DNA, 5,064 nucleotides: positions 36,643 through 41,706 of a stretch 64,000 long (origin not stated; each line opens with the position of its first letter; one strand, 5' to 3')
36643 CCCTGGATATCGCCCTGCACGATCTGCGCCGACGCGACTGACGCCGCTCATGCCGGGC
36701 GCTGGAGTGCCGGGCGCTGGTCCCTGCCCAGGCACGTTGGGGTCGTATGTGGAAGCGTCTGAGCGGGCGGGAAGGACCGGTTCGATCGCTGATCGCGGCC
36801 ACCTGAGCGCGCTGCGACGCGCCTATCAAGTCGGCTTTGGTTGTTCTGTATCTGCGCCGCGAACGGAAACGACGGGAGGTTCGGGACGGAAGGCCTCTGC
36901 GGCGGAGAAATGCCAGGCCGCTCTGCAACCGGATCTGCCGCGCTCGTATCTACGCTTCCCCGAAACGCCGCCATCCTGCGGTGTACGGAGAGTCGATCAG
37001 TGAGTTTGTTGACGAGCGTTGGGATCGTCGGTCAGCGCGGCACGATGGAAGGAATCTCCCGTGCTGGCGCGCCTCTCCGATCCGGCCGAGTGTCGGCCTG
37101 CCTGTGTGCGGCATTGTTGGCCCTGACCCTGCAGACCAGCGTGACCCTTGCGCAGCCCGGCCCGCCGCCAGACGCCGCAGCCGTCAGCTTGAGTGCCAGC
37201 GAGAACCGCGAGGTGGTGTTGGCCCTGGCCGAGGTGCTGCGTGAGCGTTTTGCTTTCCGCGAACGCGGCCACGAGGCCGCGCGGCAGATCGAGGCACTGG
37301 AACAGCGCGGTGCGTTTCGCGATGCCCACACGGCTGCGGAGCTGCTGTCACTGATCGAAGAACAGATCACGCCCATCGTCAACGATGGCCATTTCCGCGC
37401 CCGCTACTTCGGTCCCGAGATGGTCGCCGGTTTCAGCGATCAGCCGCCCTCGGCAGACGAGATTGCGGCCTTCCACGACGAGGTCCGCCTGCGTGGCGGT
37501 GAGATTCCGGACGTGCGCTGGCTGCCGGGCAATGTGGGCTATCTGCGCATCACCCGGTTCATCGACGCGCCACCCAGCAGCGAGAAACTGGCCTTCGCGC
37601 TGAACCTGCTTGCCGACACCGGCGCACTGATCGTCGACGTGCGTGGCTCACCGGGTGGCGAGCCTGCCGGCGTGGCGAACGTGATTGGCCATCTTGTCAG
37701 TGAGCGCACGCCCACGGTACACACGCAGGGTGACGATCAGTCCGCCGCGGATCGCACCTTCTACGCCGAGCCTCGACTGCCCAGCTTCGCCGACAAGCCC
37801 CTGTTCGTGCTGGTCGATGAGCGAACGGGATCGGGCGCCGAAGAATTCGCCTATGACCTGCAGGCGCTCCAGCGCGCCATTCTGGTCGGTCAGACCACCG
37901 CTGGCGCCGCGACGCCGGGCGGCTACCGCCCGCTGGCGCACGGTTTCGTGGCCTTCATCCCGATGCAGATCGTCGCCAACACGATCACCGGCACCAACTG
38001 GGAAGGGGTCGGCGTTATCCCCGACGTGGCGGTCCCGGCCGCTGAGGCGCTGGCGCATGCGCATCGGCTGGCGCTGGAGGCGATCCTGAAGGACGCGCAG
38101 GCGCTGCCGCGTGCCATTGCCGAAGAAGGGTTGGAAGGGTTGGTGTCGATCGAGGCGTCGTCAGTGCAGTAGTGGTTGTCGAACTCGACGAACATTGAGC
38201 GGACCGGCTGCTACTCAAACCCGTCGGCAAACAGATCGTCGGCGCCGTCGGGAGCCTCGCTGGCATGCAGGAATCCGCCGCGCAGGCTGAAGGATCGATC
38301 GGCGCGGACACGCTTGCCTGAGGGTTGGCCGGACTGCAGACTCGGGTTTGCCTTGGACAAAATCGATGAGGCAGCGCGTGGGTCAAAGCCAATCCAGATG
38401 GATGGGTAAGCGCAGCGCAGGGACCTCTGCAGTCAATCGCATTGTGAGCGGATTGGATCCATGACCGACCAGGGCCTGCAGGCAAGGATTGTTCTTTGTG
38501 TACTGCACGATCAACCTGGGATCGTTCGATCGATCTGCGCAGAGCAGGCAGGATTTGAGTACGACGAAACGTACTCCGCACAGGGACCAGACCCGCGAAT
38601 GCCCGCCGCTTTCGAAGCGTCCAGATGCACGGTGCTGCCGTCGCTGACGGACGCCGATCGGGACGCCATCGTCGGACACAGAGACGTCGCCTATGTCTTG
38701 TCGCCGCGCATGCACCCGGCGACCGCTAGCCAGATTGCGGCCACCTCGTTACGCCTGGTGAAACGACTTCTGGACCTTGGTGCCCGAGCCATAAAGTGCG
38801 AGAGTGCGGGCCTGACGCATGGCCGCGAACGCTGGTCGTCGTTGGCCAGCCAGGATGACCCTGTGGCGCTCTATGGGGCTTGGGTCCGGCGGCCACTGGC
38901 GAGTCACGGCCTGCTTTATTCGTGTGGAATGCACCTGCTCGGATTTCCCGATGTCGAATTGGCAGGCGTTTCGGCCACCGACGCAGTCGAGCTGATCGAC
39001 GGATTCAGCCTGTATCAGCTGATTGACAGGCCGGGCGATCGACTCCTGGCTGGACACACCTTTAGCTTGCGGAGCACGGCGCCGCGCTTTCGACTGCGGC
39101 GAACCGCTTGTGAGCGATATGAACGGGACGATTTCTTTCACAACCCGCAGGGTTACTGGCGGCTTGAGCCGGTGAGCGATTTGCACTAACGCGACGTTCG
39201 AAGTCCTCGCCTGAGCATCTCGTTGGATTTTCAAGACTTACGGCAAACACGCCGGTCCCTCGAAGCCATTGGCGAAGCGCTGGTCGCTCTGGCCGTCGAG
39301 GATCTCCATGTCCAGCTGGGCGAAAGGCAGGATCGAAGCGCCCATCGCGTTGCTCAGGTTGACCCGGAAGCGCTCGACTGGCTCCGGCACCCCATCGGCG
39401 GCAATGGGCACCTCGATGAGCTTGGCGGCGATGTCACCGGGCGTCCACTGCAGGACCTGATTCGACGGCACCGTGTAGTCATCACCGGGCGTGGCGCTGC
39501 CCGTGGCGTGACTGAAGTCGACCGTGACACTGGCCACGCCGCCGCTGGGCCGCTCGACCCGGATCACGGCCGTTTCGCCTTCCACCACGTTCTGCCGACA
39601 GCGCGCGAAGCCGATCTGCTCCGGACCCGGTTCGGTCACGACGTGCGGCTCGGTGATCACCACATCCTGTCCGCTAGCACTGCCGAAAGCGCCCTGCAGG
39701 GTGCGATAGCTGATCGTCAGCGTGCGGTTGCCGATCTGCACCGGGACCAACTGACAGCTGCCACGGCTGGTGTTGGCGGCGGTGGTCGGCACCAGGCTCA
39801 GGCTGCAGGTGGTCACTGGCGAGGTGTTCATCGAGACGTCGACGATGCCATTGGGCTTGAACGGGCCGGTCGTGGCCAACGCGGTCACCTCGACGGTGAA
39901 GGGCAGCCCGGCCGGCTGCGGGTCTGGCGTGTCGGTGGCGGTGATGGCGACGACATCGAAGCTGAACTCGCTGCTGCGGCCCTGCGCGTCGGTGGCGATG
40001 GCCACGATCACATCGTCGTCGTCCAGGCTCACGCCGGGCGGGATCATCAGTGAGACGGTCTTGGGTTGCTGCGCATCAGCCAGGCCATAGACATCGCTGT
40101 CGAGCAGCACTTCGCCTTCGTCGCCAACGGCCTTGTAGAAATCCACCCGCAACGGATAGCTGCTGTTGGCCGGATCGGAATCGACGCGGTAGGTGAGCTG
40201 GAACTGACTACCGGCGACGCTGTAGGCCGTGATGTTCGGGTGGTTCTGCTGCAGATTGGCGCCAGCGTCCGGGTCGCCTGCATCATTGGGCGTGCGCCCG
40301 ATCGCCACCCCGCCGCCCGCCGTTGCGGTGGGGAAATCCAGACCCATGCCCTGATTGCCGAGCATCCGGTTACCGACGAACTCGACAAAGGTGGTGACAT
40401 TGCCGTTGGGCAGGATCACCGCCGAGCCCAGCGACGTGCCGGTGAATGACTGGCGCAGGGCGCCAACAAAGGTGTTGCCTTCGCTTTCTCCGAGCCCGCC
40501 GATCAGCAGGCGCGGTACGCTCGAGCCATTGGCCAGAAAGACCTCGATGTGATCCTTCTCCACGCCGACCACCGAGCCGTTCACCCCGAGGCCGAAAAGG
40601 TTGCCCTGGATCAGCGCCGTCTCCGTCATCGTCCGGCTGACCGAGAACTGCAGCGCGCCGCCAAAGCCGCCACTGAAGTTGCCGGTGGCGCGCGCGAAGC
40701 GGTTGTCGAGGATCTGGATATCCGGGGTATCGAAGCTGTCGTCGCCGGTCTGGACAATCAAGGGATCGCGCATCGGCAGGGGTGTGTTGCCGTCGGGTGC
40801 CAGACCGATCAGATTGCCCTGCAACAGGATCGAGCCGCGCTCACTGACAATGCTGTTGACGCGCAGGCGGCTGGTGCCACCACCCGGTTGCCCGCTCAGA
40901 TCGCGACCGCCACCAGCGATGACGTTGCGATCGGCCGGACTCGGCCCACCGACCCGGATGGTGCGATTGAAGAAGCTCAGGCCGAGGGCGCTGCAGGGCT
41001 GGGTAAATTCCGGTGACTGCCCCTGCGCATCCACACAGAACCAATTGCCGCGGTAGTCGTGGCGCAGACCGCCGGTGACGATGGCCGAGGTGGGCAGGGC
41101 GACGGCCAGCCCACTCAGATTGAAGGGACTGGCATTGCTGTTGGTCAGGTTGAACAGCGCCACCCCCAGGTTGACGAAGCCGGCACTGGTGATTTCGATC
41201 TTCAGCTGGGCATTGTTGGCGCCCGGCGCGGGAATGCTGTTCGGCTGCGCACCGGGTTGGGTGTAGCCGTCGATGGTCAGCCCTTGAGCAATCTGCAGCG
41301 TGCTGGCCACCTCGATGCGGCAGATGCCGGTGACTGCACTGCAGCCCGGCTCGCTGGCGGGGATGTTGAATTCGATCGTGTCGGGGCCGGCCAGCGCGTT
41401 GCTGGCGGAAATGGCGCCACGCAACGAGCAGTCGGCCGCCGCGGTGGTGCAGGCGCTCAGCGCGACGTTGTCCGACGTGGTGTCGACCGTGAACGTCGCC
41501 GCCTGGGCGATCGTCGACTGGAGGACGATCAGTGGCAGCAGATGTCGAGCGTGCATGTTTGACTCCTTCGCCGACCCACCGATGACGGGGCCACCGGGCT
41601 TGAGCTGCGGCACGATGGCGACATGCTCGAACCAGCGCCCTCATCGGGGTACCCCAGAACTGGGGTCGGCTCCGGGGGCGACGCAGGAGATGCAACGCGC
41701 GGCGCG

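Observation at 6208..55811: Recurrent C-terminal F-x-[DN]-G-[FM]-E tail on five unrelated signal-peptide proteins: a possible unrecognised sorting or processing tag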

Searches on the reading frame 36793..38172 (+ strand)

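Call 20: search_protein_families(library=pfam, proteins=[window:36793-38172:+], max_evalue=0.001)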
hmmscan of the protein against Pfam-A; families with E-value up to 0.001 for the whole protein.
window:36793-38172:+ (459 aa): 2 families
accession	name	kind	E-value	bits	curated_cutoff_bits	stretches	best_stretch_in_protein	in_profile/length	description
PF03572.23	Peptidase_S41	-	3.6e-25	88.9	24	1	247-414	1-165/165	Peptidase family S41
PF11918.13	Peptidase_S41_N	-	5.3e-05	23.8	26.6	1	137-226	17-103/129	N-terminal domain of Peptidase_S41 in eukaryotic IRBP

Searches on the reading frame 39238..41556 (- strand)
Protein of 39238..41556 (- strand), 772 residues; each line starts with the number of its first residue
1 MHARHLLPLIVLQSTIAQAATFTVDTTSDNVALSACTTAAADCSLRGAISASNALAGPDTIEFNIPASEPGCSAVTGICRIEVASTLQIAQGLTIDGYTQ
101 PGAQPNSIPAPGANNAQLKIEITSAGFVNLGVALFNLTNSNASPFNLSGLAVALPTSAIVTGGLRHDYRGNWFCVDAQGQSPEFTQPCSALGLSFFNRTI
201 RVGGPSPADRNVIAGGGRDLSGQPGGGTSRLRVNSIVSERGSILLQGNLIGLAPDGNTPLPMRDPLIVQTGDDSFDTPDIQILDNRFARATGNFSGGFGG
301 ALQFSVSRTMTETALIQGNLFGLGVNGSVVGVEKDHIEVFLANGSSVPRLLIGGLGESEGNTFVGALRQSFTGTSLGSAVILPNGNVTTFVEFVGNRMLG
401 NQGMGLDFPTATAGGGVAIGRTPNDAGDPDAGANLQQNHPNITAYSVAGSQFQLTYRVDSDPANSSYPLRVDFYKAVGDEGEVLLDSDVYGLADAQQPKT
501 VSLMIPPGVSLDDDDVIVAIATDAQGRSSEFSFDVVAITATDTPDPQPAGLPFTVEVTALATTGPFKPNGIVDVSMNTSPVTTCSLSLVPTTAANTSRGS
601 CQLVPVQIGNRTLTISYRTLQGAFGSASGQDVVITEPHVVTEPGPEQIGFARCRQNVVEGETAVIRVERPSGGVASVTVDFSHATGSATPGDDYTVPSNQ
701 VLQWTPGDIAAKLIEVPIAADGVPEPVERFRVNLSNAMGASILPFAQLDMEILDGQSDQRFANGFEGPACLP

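Call 12: search_protein_families(library=pfam, proteins=[window:39238-41556:-], max_evalue=0.01)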
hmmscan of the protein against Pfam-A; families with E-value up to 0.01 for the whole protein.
window:39238-41556:- (772 aa): 1 family
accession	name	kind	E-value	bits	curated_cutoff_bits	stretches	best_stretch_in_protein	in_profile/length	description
PF03160.20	Calx-beta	-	1.3e-07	32.1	27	1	648-737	8-97/119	Calx-beta domain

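Call 13: search_protein_families(library=ncbifam, proteins=[window:39238-41556:-], max_evalue=0.01)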
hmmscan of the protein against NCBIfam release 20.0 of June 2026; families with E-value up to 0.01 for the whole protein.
window:39238-41556:- (772 aa): 1 family
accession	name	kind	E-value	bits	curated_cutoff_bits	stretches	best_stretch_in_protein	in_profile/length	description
TIGR00845.1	caca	equivalog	0.00091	17.1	679.85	1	647-737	396-486/921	sodium/calcium exchanger 1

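Call 87: find_related_loci(query=window:39238-41556:-, collection=metagenome_contigs, flank=3000)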
Query window:39238-41556:- (772 aa) in metagenome_contigs; peptide patterns used: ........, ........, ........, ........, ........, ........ (x = any residue, [..] = any of these).
70 stretches matched a pattern; 9 encode a relative of the query (tblastn E <= 1e-3); 9 distinct loci.
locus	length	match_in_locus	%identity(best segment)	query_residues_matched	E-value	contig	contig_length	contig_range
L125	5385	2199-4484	71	9-772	0e+0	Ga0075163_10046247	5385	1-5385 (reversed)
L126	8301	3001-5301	64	4-772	0e+0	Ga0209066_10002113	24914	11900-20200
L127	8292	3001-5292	63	7-772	0e+0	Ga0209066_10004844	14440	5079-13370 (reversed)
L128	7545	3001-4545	28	17-532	1e-21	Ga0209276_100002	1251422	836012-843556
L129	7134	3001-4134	30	16-444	3e-21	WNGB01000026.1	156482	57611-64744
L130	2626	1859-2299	35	10-180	4e-16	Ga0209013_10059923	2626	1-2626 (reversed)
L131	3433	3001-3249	49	21-122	4e-13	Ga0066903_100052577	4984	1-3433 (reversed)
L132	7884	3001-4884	32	6-532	5e-12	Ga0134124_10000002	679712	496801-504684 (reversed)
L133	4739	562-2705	32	44-555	4e-8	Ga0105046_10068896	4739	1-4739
